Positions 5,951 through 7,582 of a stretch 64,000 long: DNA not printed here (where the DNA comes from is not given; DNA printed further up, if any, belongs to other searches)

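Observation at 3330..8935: Crp/Fnr-linked operon combining a FrdX-like ferredoxin, a NapH-like polyferredoxin, an HAO-family octahaem cytochrome and a 3-TM hexahaem cytochrome: a candidate uncharacterised respiratory or detoxifying module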

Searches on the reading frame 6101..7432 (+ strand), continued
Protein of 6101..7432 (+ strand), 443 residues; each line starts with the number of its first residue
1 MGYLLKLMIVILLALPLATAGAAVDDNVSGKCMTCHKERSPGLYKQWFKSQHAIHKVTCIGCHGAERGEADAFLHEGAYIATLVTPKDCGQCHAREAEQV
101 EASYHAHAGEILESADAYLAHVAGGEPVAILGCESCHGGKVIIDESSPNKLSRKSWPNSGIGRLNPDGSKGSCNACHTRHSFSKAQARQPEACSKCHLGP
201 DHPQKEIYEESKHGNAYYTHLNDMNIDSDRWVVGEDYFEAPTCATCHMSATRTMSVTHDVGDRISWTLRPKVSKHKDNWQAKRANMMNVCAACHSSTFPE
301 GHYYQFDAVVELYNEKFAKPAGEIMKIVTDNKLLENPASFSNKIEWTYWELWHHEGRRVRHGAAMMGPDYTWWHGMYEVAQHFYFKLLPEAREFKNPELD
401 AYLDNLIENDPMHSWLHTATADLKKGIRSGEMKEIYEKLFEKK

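Call 19: search_protein_families(library=pfam, proteins=[L019:6665-7945:+, L005:5990-7693:+, L019:14143-15267:+, L019:3661-6393:+, L005:11043-11495:+, L005:11528-11965:+, L005:12034-12624:+, L005:2639-2998:+], max_evalue=0.001)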
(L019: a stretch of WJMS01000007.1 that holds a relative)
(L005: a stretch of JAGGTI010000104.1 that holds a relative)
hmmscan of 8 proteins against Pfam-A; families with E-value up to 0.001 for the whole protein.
L019:6665-7945:+ (426 aa): 1 family
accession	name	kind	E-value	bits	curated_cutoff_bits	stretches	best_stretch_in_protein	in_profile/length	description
PF13372.12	Alginate_exp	-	9.6e-21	74.5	25.2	1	57-406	28-381/395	Alginate export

L005:5990-7693:+ (567 aa): 1 family
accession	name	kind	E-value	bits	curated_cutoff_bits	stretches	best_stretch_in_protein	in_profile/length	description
PF03063.25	Prismane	-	2.2e-175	584.6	27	1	13-557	1-512/513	Prismane/CO dehydrogenase family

L019:14143-15267:+ (374 aa): 3 families
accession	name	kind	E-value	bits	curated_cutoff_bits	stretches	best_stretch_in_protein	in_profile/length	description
PF00988.28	CPSase_sm_chain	-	5.5e-48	162.4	27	1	7-141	1-126/126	Carbamoyl-phosphate synthase small chain, CPSase domain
PF00117.34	GATase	-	1.9e-47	161.9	22.8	1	181-369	1-188/190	Glutamine amidotransferase class-I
PF07722.19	Peptidase_C26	-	5.4e-11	43.1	20.5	1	238-353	98-219/219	Peptidase C26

L019:3661-6393:+ (910 aa): 9 families
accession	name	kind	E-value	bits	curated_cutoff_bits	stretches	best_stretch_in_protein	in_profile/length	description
PF08448.16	PAS_4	-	1.4e-37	128.7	23.1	4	419-527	3-110/110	PAS fold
PF13426.13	PAS_9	-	8.9e-32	109.9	27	2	423-524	3-103/103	PAS domain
PF00989.32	PAS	-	6.5e-30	103.9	22.6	2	412-522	2-113/113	PAS fold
PF08447.18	PAS_3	-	1.4e-23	83.3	25.6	2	183-268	2-89/89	PAS fold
PF02518.31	HATPase_c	-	1.5e-20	74.2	26.4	1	646-762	2-110/111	Histidine kinase-, DNA gyrase B-, and HSP90-like ATPase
PF13188.13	PAS_8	-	1.1e-18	66.8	21.8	2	411-466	1-55/65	PAS domain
PF00072.30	Response_reg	-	1.7e-18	67.3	30.2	1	784-899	1-110/111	Response regulator receiver domain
PF14598.12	PAS_11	-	9.3e-08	32.4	25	1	176-267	8-99/109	PAS domain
PF00512.31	HisKA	-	4.7e-05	23.8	26.9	1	543-603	4-63/66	His Kinase A (phospho-acceptor) domain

L005:11043-11495:+ (150 aa): 1 family
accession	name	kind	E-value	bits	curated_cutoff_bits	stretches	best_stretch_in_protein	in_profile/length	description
PF01475.25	FUR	-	4.8e-25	88.5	23.1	1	16-131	3-120/121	Ferric uptake regulator family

L005:11528-11965:+ (145 aa): 0 families

L005:12034-12624:+ (196 aa): 3 families
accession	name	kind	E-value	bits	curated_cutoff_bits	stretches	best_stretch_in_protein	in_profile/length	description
PF00578.27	AhpC-TSA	-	7.2e-40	136.2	26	1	5-137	1-123/124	AhpC/TSA family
PF08534.16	Redoxin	-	8.5e-20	71.5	26.6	1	6-142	3-135/148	Redoxin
PF10417.14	1-cysPrx_C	-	3.3e-15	56.2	21.1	1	158-191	1-39/41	C-terminal domain of 1-Cys peroxiredoxin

L005:2639-2998:+ (119 aa): 0 families

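Call 33: search_protein_families(library=pfam, proteins=[L007:11340-12533:-, L014:3738-4169:+, L012:266-661:+, L037:6677-7564:-, L010:10994-13096:-, L018:4047-5303:-, L014:1068-3278:+, L025:3892-5130:+, L037:2460-4478:-, L037:12323-13399:+], max_evalue=0.001)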
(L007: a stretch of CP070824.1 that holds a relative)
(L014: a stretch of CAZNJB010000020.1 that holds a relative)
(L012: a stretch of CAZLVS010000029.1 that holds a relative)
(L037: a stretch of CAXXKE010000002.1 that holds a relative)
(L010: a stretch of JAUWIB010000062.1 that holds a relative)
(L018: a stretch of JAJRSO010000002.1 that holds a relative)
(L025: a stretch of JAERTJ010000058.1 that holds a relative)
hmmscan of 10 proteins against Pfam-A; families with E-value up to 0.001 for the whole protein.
L007:11340-12533:- (397 aa): 6 families
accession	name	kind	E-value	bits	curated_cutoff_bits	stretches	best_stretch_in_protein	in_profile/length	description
PF02518.31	HATPase_c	-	3.3e-22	79.4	26.4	1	268-379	1-110/111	Histidine kinase-, DNA gyrase B-, and HSP90-like ATPase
PF08448.16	PAS_4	-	8.6e-13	48.9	23.1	1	47-149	2-107/110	PAS fold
PF13426.13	PAS_9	-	7.3e-07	29.8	27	1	51-148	2-102/103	PAS domain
PF14501.12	HATPase_c_5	-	1e-06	29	22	1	273-370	6-96/102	GHKL domain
PF13589.12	HATPase_c_3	-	0.00078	19.9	25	0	276-350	6-81/137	Histidine kinase-, DNA gyrase B-, and HSP90-like ATPase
PF13596.12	PAS_10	-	0.00093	20.3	22.1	0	74-148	36-106/106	PAS domain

L014:3738-4169:+ (143 aa): 2 families
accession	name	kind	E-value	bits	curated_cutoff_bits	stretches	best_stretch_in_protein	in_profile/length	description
PF02082.26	Rrf2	-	1.1e-28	100.5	30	1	6-133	2-130/132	Iron-dependent Transcriptional regulator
PF01978.25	TrmB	-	0.00098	19.4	25.6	0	29-68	24-62/68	Sugar-specific transcriptional regulator TrmB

L012:266-661:+ (131 aa): 4 families
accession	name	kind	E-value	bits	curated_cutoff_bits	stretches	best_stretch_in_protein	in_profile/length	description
PF07883.17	Cupin_2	-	8e-11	41.9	27.2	1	60-124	2-68/70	Cupin domain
PF02311.25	AraC_binding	-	5.1e-05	23.5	21.1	1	70-114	17-61/135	AraC-like ligand binding domain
PF14525.12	AraC_binding_2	-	0.00021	21.5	27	1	56-128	32-107/173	AraC-binding-like domain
PF05899.18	Cupin_3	-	0.00041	20.4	23.5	1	76-111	25-61/74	EutQ-like cupin domain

L037:6677-7564:- (295 aa): 1 family
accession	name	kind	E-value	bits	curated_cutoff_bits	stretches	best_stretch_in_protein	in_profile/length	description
PF03279.18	Lip_A_acyltrans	-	1.2e-43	149.9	22.3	1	14-286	21-294/295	Bacterial lipid A biosynthesis acyltransferase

L010:10994-13096:- (700 aa): 3 families
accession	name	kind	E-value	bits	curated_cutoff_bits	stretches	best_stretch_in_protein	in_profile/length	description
PF00593.30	TonB_dep_Rec_b-barrel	-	2e-41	143.7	27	1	286-665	50-436/436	TonB dependent receptor-like, beta-barrel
PF07715.20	Plug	-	1.7e-16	61.1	23.9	1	65-173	3-106/107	TonB-dependent Receptor Plug Domain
PF14905.12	OMP_b-brl_3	-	3e-06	27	27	1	398-671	111-379/408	Outer membrane protein beta-barrel family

L018:4047-5303:- (418 aa): 4 families
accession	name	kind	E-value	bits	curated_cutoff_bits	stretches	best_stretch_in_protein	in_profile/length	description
PF00198.28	2-oxoacid_dh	-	4.9e-82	275.3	23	1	189-412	3-227/232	2-oxoacid dehydrogenases acyltransferase (catalytic domain)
PF00364.28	Biotin_lipoyl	-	4.2e-20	71.8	22.1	1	4-76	2-73/73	Biotin-requiring enzyme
PF02817.22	E3_binding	-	2.2e-08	34.6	23.7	1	123-159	2-35/36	e3 binding domain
PF13533.13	Biotin_lipoyl_2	-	6.9e-05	23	29.8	1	49-75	4-30/32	Biotin-lipoyl like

L014:1068-3278:+ (736 aa): 3 families
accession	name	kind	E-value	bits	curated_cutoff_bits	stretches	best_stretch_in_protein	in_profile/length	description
PF00324.27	AA_permease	-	4.3e-40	138.2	24.6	1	13-427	2-428/470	Amino acid permease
PF13520.12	AA_permease_2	-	1.3e-19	70.9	27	1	9-406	2-404/427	Amino acid permease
PF03522.20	SLC12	-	2.6e-05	23.9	27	1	600-671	228-297/418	Solute carrier family 12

L025:3892-5130:+ (412 aa): 4 families
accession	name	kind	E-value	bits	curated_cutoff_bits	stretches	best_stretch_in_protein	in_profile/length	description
PF07568.18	HisKA_2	-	1.2e-21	77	22.3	1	217-292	1-75/76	Histidine kinase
PF02518.31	HATPase_c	-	6.9e-11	43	26.4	1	319-409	7-110/111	Histidine kinase-, DNA gyrase B-, and HSP90-like ATPase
PF13581.12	HATPase_c_2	-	4.7e-08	33.5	27.4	1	320-405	34-126/127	Histidine kinase-like ATPase domain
PF07536.20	HWE_HK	-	1e-06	29.8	22.8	1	217-278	1-58/83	HWE histidine kinase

L037:2460-4478:- (672 aa): 1 family
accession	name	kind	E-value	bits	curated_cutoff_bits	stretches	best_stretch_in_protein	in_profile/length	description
PF07676.18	PD40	-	7e-30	102.8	20.9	2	114-146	11-38/38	WD40-like Beta Propeller Repeat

L037:12323-13399:+ (358 aa): 1 family
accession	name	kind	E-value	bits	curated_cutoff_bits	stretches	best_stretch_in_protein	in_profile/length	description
PF00881.29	Nitroreductase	-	1.2e-20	74.8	23.5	1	167-335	2-167/167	Nitroreductase family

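Call 38: search_protein_families(library=ncbifam, proteins=[L014:3738-4169:+, L048:2110-2541:+, L028:7570-7992:+, L035:599-1030:+], max_evalue=0.001)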
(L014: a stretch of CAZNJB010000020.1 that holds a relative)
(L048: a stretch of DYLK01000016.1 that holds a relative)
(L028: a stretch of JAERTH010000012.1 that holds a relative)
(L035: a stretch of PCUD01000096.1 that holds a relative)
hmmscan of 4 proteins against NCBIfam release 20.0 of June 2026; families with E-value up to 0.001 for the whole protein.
L014:3738-4169:+ (143 aa): 9 families
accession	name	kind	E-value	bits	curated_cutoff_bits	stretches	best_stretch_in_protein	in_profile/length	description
TIGR00738.1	rrf2_super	superfamily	5.4e-29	100.8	73.3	1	5-132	3-130/132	Rrf2 family transcriptional regulator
TIGR02944.1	suf_reg_Xantho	equivalog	1.3e-16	61.1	110.65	1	10-131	9-129/130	SUF system Fe-S cluster assembly regulator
TIGR02010.1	IscR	equivalog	9.5e-15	54.6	207.55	1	7-135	5-132/135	Fe-S cluster assembly transcriptional regulator IscR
NF008886.0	PRK11920.1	equivalog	3.9e-09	36.4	193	1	6-114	4-106/153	iron-responsive transcriptional regulator RirA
NF047409.1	Cys_reg_CymR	equivalog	6.4e-09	36.1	195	1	8-136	6-127/139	cysteine metabolism transcriptional regulator CymR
NF008110.0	PRK10857.1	equivalog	1.1e-08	35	275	1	7-134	5-131/164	Fe-S cluster assembly transcriptional regulator IscR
NF008240.0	PRK11014.1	equivalog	1.2e-06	28.7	182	1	15-135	13-130/141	nitric oxide-sensing transcriptional repressor NsrR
NF041852.1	trans_reg_HypR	equivalog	1e-05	25.5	180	1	16-141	11-133/139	redox-sensitive transcriptional regulator HypR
NF040939.2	trans_reg_lrs14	equivalog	0.00021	21.3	90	1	17-64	26-73/103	Lrs14 family HTH-type transcriptional regulator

L048:2110-2541:+ (143 aa): 8 families
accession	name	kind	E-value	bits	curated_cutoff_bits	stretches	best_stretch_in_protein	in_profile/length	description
TIGR00738.1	rrf2_super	superfamily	2.7e-26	92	73.3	1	5-132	3-130/132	Rrf2 family transcriptional regulator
TIGR02944.1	suf_reg_Xantho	equivalog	1.1e-13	51.7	110.65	1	22-131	20-129/130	SUF system Fe-S cluster assembly regulator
TIGR02010.1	IscR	equivalog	9.1e-13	48.2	207.55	1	14-132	12-129/135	Fe-S cluster assembly transcriptional regulator IscR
NF008240.0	PRK11014.1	equivalog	1.4e-10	41.4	182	1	10-141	8-136/141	nitric oxide-sensing transcriptional repressor NsrR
NF047409.1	Cys_reg_CymR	equivalog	6.3e-09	36.1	195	1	25-135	23-126/139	cysteine metabolism transcriptional regulator CymR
NF008886.0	PRK11920.1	equivalog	8.4e-09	35.3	193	1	22-132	19-130/153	iron-responsive transcriptional regulator RirA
NF008110.0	PRK10857.1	equivalog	8.5e-09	35.4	275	1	31-132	29-129/164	Fe-S cluster assembly transcriptional regulator IscR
NF041852.1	trans_reg_HypR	equivalog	0.00011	22.2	180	1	19-81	14-76/139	redox-sensitive transcriptional regulator HypR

L028:7570-7992:+ (140 aa): 9 families
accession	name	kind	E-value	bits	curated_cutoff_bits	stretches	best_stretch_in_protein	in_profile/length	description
TIGR00738.1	rrf2_super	superfamily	1.7e-29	102.4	73.3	1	5-131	3-129/132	Rrf2 family transcriptional regulator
TIGR02944.1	suf_reg_Xantho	equivalog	3e-20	72.9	110.65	1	6-131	5-129/130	SUF system Fe-S cluster assembly regulator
TIGR02010.1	IscR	equivalog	5e-17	62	207.55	1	7-132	5-129/135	Fe-S cluster assembly transcriptional regulator IscR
NF008886.0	PRK11920.1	equivalog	1.3e-15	57.4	193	1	6-95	4-92/153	iron-responsive transcriptional regulator RirA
NF047409.1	Cys_reg_CymR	equivalog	5.7e-15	55.7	195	1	6-138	4-129/139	cysteine metabolism transcriptional regulator CymR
NF008110.0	PRK10857.1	equivalog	1.3e-10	41.4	275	1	7-132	5-129/164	Fe-S cluster assembly transcriptional regulator IscR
NF008240.0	PRK11014.1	equivalog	1.8e-07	31.3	182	1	9-88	7-86/141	nitric oxide-sensing transcriptional repressor NsrR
NF053606.1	Sta1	subfamily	0.00013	22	80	1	23-62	30-69/100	Sta1 family transcriptional regulator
TIGR01884.1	cas_HTH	subfamily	0.00055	19.4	60.2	1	14-63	145-192/202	CRISPR-associated CARF protein Csa3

L035:599-1030:+ (143 aa): 7 families
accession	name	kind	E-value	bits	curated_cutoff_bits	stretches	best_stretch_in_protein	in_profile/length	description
TIGR00738.1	rrf2_super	superfamily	5.5e-27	94.2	73.3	1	5-131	3-129/132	Rrf2 family transcriptional regulator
TIGR02944.1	suf_reg_Xantho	equivalog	2.8e-15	56.8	110.65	1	23-131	21-129/130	SUF system Fe-S cluster assembly regulator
TIGR02010.1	IscR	equivalog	3.1e-11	43.3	207.55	1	13-132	11-129/135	Fe-S cluster assembly transcriptional regulator IscR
NF008240.0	PRK11014.1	equivalog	4.4e-10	39.8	182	1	10-132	8-127/141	nitric oxide-sensing transcriptional repressor NsrR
NF008886.0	PRK11920.1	equivalog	9.7e-09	35.1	193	1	7-132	5-130/153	iron-responsive transcriptional regulator RirA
NF008110.0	PRK10857.1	equivalog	3e-07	30.3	275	1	31-131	29-128/164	Fe-S cluster assembly transcriptional regulator IscR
NF047409.1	Cys_reg_CymR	equivalog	3.1e-07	30.6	195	1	6-134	4-125/139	cysteine metabolism transcriptional regulator CymR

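Call 39: search_protein_families(library=pfam, proteins=[L014:5495-6730:-, L080:4415-5683:-, L014:4532-5368:-, L012:666-1970:+, L080:3091-4323:-, L048:195-2108:+, L028:10836-11177:+, L080:2545-3072:-, L080:1793-2542:-], max_evalue=0.001)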
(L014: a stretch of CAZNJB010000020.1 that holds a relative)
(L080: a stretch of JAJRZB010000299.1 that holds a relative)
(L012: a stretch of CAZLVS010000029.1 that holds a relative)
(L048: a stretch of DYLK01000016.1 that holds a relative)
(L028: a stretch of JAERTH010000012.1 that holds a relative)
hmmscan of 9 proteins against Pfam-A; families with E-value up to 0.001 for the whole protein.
L014:5495-6730:- (411 aa): 5 families
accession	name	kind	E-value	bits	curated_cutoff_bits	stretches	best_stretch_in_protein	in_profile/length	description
PF13447.11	Multi-haem_cyto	-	1.6e-24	87.1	21.9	2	47-215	1-175/269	Seven times multi-haem cytochrome CxxCH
PF13435.11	Cytochrome_C554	-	2.2e-13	51.4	20.8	1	75-153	1-84/84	Cytochrome c554 and c-prime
PF14522.11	Cytochrome_C7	-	2.5e-12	46.9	24.8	2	18-81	10-67/67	Cytochrome c7 and related cytochrome c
PF09699.15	Paired_CXXCH_1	-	2.3e-09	37.2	20.6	0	49-83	6-39/41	Doubled CXXCH motif (Paired_CXXCH_1)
PF14537.11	Cytochrom_c3_2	-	1.5e-08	35.5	25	1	44-125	2-66/79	Cytochrome c3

L080:4415-5683:- (422 aa): 5 families
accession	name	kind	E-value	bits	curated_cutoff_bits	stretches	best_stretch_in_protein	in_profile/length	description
PF13447.11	Multi-haem_cyto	-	4.1e-27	95.6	21.9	2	53-221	1-175/269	Seven times multi-haem cytochrome CxxCH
PF13435.11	Cytochrome_C554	-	2.4e-12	48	20.8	1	81-159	1-84/84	Cytochrome c554 and c-prime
PF14522.11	Cytochrome_C7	-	3.3e-12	46.5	24.8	2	121-179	12-67/67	Cytochrome c7 and related cytochrome c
PF14537.11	Cytochrom_c3_2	-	5.2e-09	36.9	25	0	121-179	25-79/79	Cytochrome c3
PF09699.15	Paired_CXXCH_1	-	1.4e-08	34.7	20.6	0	56-90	8-40/41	Doubled CXXCH motif (Paired_CXXCH_1)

L014:4532-5368:- (278 aa): 7 families
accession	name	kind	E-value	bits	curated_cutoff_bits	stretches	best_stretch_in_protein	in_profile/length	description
PF00037.32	Fer4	-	6.6e-09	35.7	21.1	1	6-28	1-23/24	4Fe-4S binding domain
PF13237.11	Fer4_10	-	4.7e-08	33.3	25.5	1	6-54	2-53/53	4Fe-4S dicluster domain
PF12837.12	Fer4_6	-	5.2e-07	29.7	25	1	5-27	1-23/24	4Fe-4S binding domain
PF12838.12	Fer4_7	-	9e-06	26.5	27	0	13-57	2-52/52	4Fe-4S dicluster domain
PF13187.11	Fer4_9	-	9.5e-06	26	27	1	13-57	2-51/52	4Fe-4S dicluster domain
PF14697.11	Fer4_21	-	0.00012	22.6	35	1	7-58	2-57/59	4Fe-4S dicluster domain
PF13484.11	Fer4_16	-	0.00082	20.5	30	0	13-29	2-18/66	4Fe-4S double cluster binding domain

L012:666-1970:+ (434 aa): 2 families
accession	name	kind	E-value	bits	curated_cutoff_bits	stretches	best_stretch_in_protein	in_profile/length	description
PF13187.11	Fer4_9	-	1.3e-05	25.6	27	0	329-371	7-51/52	4Fe-4S dicluster domain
PF12801.12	Fer4_5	-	2.3e-05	24.7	22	1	228-255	5-32/48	4Fe-4S binding domain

L080:3091-4323:- (410 aa): 4 families
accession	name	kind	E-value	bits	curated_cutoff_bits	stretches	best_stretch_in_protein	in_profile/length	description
PF13596.12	PAS_10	-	1.4e-28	100.1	22.1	1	289-394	1-106/106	PAS domain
PF04282.18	DUF438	-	3.4e-20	72.2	25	1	15-80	1-66/67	Family of unknown function (DUF438)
PF01814.28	Hemerythrin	-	2.5e-13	51.1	25.3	1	91-229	1-127/127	Hemerythrin HHE cation binding domain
PF13426.13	PAS_9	-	0.00047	20.8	27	0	302-395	6-103/103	PAS domain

L048:195-2108:+ (637 aa): 5 families
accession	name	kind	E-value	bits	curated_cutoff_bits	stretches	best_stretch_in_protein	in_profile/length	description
PF00015.26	MCPsignal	-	4.5e-49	167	34.6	1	409-592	3-172/172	Methyl-accepting chemotaxis protein (MCP) signalling domain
PF08269.17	dCache_2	-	8e-43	147.1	26.5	1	38-188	40-190/298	Cache domain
PF17200.10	sCache_2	-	1.1e-40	139.6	25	1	43-191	4-152/155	Single Cache domain 2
PF00672.30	HAMP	-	1.9e-12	47.7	25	1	213-263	2-52/53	HAMP domain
PF10145.14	PhageMin_Tail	-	0.00032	21.1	33.2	1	412-559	53-186/201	Phage-related minor tail protein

L028:10836-11177:+ (113 aa): 1 family
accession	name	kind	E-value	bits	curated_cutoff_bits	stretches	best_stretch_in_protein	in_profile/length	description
PF07883.17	Cupin_2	-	7.9e-09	35.5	27.2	1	53-106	14-67/70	Cupin domain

L080:2545-3072:- (175 aa): 1 family
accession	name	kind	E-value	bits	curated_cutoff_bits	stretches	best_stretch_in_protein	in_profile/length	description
PF08984.16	DUF1858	-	4.2e-18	65.6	32.2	1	10-70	1-59/59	Domain of unknown function (DUF1858)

L080:1793-2542:- (249 aa): 11 families
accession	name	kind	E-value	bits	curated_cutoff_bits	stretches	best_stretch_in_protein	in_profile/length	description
PF13649.12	Methyltransf_25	-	4.3e-16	59.8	27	1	46-141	2-97/97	Methyltransferase domain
PF08242.18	Methyltransf_12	-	1.5e-12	48.6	30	1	47-143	2-98/98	Methyltransferase domain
PF13847.12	Methyltransf_31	-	3.9e-12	46.5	27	1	43-155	5-114/145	Methyltransferase domain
PF08241.18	Methyltransf_11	-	5.1e-12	46.7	21.2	1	47-145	2-95/95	Methyltransferase domain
PF13489.12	Methyltransf_23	-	7.5e-10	39.2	27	1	46-151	27-122/164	Methyltransferase domain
PF06325.19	PrmA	-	1.4e-09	38.3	22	1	39-144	159-257/296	Ribosomal protein L11 methyltransferase (PrmA)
PF05175.20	MTS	-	3.5e-07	30.5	23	1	26-160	15-156/170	Methyltransferase small domain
PF03848.20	TehB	-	7e-07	29.3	20.4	1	45-140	34-127/193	Tellurite resistance protein TehB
PF10017.15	Methyltransf_33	-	9.6e-06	25.3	23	1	44-144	64-174/304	Histidine-specific methyltransferase, SAM-dependent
PF05724.17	TPMT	-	2.2e-05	24.7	26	1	49-151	45-159/218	Thiopurine S-methyltransferase (TPMT)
PF01209.24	Ubie_methyltran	-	0.00039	20.3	20.1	1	7-142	10-148/233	ubiE/COQ5 methyltransferase family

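Call 40: search_protein_representatives(protein=window:6101-7432:+)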
Query: 443 residues. Proteins with E-value up to 0.001 (for the whole library): 1708; up to 1e-10: 903; up to 1e-30: 241. The best 150 are listed.
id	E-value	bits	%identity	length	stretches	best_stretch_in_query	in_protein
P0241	1.7e-135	469.2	53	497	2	18-276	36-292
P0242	3.5e-127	441.8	74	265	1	10-263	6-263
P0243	3.1e-126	438.7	48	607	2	30-327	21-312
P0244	2.1e-124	432.6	53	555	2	146-421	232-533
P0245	8.4e-124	430.7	52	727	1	27-395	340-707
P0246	2.7e-121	422.4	53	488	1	9-395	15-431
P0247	4.4e-120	418.4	49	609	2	25-274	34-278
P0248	1.4e-115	403.5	52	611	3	150-328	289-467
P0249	8.8e-114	397.6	52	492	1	28-393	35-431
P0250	6.2e-112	391.6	54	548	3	139-277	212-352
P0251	5.3e-111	388.5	49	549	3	147-274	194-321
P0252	6.1e-110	385.0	49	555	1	29-397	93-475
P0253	4.5e-104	365.6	45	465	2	31-273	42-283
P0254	1.5e-101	357.3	45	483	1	5-418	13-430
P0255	2.4e-99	350.1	49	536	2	70-395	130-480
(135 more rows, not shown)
